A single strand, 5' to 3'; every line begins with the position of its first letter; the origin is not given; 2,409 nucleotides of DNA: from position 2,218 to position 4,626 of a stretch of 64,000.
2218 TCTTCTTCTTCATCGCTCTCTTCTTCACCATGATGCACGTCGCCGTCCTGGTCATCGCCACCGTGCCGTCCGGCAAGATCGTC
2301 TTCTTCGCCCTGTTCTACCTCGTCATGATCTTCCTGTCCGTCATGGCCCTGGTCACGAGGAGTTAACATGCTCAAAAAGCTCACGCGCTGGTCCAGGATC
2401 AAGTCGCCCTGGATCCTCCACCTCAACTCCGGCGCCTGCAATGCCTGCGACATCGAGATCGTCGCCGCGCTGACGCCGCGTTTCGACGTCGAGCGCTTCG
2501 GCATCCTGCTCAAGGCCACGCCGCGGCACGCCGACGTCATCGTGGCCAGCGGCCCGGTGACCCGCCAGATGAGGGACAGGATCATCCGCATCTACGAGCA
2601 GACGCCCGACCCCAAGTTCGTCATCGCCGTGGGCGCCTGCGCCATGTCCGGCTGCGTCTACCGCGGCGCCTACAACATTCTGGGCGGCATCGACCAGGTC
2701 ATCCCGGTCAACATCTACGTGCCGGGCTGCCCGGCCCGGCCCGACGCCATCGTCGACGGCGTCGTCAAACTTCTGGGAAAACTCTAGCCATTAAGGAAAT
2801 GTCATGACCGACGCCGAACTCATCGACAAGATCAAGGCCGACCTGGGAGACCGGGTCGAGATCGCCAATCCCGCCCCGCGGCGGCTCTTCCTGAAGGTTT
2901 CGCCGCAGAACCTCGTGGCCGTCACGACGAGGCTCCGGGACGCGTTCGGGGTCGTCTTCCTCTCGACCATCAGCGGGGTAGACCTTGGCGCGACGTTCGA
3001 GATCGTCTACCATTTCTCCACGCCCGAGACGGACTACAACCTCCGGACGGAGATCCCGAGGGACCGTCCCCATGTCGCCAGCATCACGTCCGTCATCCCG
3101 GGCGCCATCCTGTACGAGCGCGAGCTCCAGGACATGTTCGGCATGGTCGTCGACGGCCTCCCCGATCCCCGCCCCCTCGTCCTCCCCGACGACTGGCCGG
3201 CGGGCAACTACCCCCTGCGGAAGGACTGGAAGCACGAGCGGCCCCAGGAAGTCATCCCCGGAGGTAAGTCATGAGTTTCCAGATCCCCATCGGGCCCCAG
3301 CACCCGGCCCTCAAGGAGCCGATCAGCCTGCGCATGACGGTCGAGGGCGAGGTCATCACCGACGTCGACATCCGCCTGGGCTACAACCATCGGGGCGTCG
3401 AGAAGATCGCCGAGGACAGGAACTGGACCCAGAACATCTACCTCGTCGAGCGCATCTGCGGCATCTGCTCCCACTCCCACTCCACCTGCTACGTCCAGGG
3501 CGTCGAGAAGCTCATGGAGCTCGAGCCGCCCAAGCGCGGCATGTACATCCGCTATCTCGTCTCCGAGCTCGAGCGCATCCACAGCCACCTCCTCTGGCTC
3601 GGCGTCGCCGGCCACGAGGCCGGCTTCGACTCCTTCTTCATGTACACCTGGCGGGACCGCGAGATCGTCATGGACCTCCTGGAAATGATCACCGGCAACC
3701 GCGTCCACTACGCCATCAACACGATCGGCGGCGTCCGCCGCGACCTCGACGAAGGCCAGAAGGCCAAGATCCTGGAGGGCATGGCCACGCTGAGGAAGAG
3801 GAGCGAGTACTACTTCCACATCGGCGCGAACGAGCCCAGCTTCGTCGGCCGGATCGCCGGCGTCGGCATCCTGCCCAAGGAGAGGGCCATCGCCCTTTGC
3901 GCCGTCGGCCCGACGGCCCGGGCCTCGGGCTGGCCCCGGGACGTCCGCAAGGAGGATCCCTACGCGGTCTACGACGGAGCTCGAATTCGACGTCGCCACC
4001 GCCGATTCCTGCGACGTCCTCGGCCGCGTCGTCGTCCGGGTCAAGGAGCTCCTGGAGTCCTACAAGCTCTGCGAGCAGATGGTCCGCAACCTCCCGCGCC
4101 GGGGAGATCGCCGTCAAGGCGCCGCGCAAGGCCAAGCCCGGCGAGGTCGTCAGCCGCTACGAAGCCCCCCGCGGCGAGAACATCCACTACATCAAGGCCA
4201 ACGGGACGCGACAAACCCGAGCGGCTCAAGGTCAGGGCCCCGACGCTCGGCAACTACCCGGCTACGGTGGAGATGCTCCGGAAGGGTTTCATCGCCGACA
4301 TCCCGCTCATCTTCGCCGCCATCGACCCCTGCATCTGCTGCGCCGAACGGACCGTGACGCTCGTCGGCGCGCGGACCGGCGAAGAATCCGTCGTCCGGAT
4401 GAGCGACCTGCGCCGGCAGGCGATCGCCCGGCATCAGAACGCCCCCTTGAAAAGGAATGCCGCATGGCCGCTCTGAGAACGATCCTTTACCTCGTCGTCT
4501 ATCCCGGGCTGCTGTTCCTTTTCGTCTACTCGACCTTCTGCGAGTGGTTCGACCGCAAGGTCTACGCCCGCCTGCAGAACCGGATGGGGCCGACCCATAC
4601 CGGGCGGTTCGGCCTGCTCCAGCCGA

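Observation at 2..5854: Complete Mbh-type group 4 [NiFe]-hydrogenase operon abutting the replication origin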

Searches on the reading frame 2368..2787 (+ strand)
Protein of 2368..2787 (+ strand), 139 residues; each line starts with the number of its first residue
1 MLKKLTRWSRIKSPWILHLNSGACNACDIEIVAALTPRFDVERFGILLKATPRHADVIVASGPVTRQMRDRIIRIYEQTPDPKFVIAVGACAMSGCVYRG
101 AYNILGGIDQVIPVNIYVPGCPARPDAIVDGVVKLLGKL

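Call 9: search_protein_families(library=pfam, proteins=[window:2368-2784:+])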
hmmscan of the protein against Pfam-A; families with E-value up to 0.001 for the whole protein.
window:2368-2784:+ (139 aa): 1 family
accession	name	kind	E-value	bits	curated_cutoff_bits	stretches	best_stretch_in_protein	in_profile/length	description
PF01058.29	Oxidored_q6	-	3.8e-31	107.9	27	1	24-135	1-128/128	NADH ubiquinone oxidoreductase, 20 Kd subunit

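Call 10: search_protein_families(library=ncbifam, proteins=[window:2368-2784:+])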
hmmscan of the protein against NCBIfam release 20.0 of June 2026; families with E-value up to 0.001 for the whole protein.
window:2368-2784:+ (139 aa): 14 families
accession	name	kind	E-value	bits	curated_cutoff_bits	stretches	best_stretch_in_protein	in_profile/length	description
NF005012.1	PRK06411.1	subfamily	1.2e-46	158.2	116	1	2-136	24-155/166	NADH-quinone oxidoreductase subunit NuoB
TIGR01957.1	nuoB_fam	subfamily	2.6e-43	147.4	142.7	1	3-138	8-141/145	NADH-quinone oxidoreductase subunit B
NF011394.0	PRK14819.1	equivalog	1.3e-41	142.9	312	1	2-135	21-152/264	NADH-quinone oxidoreductase subunit B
NF011390.0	PRK14815.1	equivalog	1.8e-38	131.7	281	1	7-138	28-156/183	NADH dehydrogenase subunit B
NF011391.0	PRK14816.1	equivalog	8.1e-38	130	283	1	2-138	42-176/196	NADH-quinone oxidoreductase subunit B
NF009808.0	PRK13292.1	equivalog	8.9e-38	129.6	1156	1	3-138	16-148/791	NADH-quinone oxidoreductase subunit B/C/D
NF011393.0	PRK14818.1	equivalog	1.2e-37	129.1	255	1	2-136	21-152/173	NADH dehydrogenase subunit B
NF011388.0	PRK14813.1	equivalog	3.3e-37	128.2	294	1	5-135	21-149/189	NADH dehydrogenase subunit B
NF011395.0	PRK14820.1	equivalog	5.4e-35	120.8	263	1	8-135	29-153/180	NADH-quinone oxidoreductase subunit B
NF011389.0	PRK14814.1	equivalog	1.7e-32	112.7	285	1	4-138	25-156/186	NADH dehydrogenase subunit B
NF011392.0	PRK14817.1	equivalog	5.7e-30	104.3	271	1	23-137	44-158/182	NADH-quinone oxidoreductase subunit B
TIGR03294.1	FrhG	equivalog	5.8e-08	32.7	245.5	1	54-136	50-141/228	coenzyme F420 hydrogenase subunit gamma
NF045875.1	F420_non_VhuG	exception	7.7e-05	22.1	450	0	107-136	135-164/286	F420-non-reducing hydrogenase subunit VhuG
TIGR00391.1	hydA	subfamily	0.00094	18.4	179.5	1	84-135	152-207/365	hydrogenase small subunit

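Call 28: find_encoding_contigs(protein=window:2368-2787:+, flank=10000, max_places=4)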
Protein window:2368-2787:+ (139 aa): no gene with exactly this product is on record in the collection.

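Call 71: search_solved_structures(query=window:2368-2784:+, max_evalue=1e-15, show_alignments=2)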
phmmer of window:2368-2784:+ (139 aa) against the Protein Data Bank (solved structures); distinct sequences matched with E-value up to 1e-15: 43.
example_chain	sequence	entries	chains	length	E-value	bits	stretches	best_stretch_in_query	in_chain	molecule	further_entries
6cfw_J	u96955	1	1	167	1.2e-49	171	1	12-139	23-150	Probable membrane-bound hydrogenase subunit mbhJ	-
7z0s_G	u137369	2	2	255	2.6e-37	131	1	12-138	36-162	Formate hydrogenlyase subunit 7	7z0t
6hum_K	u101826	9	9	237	6.1e-37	129.8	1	5-138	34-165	NAD(P)H-quinone oxidoreductase subunit K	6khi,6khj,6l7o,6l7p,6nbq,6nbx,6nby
9grx_K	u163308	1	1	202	1.1e-36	129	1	5-138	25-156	NAD(P)H-quinone oxidoreductase subunit K, chloroplastic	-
7wfg_K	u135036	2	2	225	1.5e-36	128.5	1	2-138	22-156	NAD(P)H-quinone oxidoreductase subunit K, chloroplastic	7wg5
7eu3_K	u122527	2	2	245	3.5e-36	127.3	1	2-138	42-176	NAD(P)H-quinone oxidoreductase subunit K, chloroplastic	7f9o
8b9z_B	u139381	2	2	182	1.7e-33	118.6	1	3-138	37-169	LD31474p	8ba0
7v2c_C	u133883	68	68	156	1.8e-33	118.5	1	3-138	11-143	NADH dehydrogenase [ubiquinone] iron-sulfur protein 7,mitochondrial | NADH dehydrogenase [ubiquinone] iron-sulfur protein 7, mitochondrial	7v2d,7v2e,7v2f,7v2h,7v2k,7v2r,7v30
5lc5_B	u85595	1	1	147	1.9e-33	118.5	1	3-138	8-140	NADH dehydrogenase [ubiquinone] iron-sulfur protein 7, mitochondrial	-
7zeb_6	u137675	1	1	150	2.1e-33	118.4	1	3-138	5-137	NADH dehydrogenase [ubiquinone] iron-sulfur protein 7, mitochondrial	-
9w2u_B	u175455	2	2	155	2.3e-33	118.2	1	3-138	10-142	NADH dehydrogenase [ubiquinone] iron-sulfur protein 7, mitochondrial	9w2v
7zd6_6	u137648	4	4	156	2.3e-33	118.2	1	3-138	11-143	NADH dehydrogenase [ubiquinone] iron-sulfur protein 7, mitochondrial | Complex I-20kD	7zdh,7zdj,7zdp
6g2j_B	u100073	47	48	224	2.5e-33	118.1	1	3-138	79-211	NADH dehydrogenase [ubiquinone] iron-sulfur protein 7, mitochondrial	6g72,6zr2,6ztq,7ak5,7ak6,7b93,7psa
5xtb_C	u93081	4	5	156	2.5e-33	118.1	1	3-138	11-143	NADH dehydrogenase [ubiquinone] iron-sulfur protein 7, mitochondrial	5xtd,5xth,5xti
8esw_S7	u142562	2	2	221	2.7e-33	118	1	3-137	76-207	LD31474p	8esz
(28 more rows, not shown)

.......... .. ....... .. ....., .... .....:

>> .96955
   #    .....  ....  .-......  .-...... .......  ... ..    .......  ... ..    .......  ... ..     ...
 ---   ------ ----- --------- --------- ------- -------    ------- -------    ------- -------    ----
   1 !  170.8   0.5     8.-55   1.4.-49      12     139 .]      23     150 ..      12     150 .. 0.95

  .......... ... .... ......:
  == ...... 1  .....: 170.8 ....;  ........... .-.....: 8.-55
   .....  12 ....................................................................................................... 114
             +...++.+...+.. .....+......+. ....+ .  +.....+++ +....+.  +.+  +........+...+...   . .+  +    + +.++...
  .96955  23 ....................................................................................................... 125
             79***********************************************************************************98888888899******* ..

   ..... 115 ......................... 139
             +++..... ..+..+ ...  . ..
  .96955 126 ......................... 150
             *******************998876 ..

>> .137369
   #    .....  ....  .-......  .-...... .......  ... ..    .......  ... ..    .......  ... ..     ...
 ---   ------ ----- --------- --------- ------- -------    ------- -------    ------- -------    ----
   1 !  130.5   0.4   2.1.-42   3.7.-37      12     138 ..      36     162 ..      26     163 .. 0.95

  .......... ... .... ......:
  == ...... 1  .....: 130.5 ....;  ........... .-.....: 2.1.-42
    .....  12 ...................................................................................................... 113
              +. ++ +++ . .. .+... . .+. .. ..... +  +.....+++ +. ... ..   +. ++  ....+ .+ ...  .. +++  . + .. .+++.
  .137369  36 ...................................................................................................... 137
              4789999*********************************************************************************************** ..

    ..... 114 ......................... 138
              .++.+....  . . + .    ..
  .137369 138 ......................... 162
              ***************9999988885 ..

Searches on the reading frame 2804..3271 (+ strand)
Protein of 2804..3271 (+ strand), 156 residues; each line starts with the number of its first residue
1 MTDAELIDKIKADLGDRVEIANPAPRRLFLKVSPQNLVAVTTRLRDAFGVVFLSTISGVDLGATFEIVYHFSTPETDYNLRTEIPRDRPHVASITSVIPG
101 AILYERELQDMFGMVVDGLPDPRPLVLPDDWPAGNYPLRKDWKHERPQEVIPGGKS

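Call 9: search_protein_families(library=pfam, proteins=[window:2804-3271:+])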
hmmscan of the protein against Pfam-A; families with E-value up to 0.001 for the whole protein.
window:2804-3271:+ (156 aa): 1 family
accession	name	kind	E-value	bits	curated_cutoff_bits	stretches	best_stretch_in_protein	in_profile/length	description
PF00329.25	Complex1_30kDa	-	3.4e-30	105.6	22.5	1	31-146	2-122/124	Respiratory-chain NADH dehydrogenase, 30 Kd subunit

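Call 10: search_protein_families(library=ncbifam, proteins=[window:2804-3271:+])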
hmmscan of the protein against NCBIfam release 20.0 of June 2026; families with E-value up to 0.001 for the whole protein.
window:2804-3271:+ (156 aa): 17 families
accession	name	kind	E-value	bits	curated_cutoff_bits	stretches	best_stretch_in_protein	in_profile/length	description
TIGR01961.1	NuoC_fam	subfamily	1.4e-21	77.2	122.45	1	31-144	4-120/122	NADH (or F420H2) dehydrogenase, subunit C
NF040611.1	F420_dehyd_FpoC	exception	6.4e-19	68.4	220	1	4-144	4-148/158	F420H2 dehydrogenase subunit FpoC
NF004737.0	PRK06074.2-4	equivalog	1.1e-18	67.6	144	1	28-148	14-130/150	NADH-quinone oxidoreductase subunit C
NF004735.0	PRK06074.2-2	equivalog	3.5e-17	62.8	176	1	7-143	7-147/158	NADH-quinone oxidoreductase subunit C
NF004733.0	PRK06074.1-5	equivalog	1.5e-16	60.6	225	1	5-142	8-149/203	NADH-quinone oxidoreductase subunit C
NF005856.0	PRK07785.1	equivalog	2e-16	60.6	224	1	20-142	94-222/246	NADH-quinone oxidoreductase subunit C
NF009141.0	PRK12494.1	equivalog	2.2e-14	53.7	175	1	30-142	46-163/175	NAD(P)H-quinone oxidoreductase subunit J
NF009808.0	PRK13292.1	equivalog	2.9e-14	51.9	1156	1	4-144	225-375/791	NADH-quinone oxidoreductase subunit B/C/D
NF005832.0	PRK07735.1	equivalog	1.4e-12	47.6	431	1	43-143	322-424/430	NADH-quinone oxidoreductase subunit C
NF004734.0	PRK06074.2-1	equivalog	1.6e-12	47.7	169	1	7-144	9-151/164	NADH-quinone oxidoreductase subunit C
NF004732.0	PRK06074.1-4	equivalog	5.1e-11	42.8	376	1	88-142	143-195/250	NADH-quinone oxidoreductase subunit C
NF006304.0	PRK08491.1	equivalog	9.1e-11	41.8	228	1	28-141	59-173/263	NADH-quinone oxidoreductase subunit C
NF008728.0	PRK11742.1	equivalog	2.1e-10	39.6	840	1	63-143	93-173/598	NADH-quinone oxidoreductase subunit C/D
NF004730.0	PRK06074.1-1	equivalog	5.4e-10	39.5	193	1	6-142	8-156/200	NADH-quinone oxidoreductase subunit C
NF004736.0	PRK06074.2-3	equivalog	1.5e-08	34.5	239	1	53-143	65-158/183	NADH-quinone oxidoreductase subunit C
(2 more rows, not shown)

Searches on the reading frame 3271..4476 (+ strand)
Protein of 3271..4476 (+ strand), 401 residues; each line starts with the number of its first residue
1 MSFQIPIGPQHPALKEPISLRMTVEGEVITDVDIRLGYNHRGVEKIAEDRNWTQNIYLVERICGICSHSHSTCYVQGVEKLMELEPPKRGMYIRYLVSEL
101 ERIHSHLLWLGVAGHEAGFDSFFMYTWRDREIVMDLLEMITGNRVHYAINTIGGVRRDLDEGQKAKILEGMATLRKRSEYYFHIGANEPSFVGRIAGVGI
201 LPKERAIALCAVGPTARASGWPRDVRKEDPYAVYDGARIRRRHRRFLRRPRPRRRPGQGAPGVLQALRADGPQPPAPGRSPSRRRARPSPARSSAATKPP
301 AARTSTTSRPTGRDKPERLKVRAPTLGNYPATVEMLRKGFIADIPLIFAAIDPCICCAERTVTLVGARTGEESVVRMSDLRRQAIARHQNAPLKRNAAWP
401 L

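Call 26: list_cluster_members(proteins=[window:3271-4473:+, window:4464-5432:+, window:5937-7031:-, window:2368-2784:+])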
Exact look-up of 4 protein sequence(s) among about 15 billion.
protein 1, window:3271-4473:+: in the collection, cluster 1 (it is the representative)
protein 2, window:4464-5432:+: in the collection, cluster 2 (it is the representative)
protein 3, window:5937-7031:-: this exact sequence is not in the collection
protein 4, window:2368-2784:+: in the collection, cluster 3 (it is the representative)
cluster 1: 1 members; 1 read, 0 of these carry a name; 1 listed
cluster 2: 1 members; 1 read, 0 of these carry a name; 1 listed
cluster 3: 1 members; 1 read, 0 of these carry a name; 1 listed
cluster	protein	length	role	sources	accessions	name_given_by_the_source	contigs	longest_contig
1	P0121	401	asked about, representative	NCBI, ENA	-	-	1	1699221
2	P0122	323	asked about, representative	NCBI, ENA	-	-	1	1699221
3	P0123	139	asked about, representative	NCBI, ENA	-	-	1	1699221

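Call 27: find_encoding_contigs(protein=window:3271-4476:+, flank=10000, max_places=4)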
Protein window:3271-4476:+ (401 aa): no gene with exactly this product is on record in the collection.

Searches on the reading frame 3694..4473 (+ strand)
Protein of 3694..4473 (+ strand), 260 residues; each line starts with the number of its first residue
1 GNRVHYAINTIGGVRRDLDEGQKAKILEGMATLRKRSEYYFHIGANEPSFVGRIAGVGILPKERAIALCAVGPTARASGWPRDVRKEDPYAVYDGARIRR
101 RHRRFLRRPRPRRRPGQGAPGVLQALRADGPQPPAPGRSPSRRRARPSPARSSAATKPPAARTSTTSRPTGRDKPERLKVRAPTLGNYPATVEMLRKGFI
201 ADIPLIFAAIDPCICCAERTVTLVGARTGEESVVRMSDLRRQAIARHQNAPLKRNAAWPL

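Call 60: list_cluster_members(proteins=[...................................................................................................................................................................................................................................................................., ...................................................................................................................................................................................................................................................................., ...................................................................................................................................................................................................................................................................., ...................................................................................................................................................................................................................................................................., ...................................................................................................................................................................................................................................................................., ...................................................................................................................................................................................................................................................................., window:3694-4473:+])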
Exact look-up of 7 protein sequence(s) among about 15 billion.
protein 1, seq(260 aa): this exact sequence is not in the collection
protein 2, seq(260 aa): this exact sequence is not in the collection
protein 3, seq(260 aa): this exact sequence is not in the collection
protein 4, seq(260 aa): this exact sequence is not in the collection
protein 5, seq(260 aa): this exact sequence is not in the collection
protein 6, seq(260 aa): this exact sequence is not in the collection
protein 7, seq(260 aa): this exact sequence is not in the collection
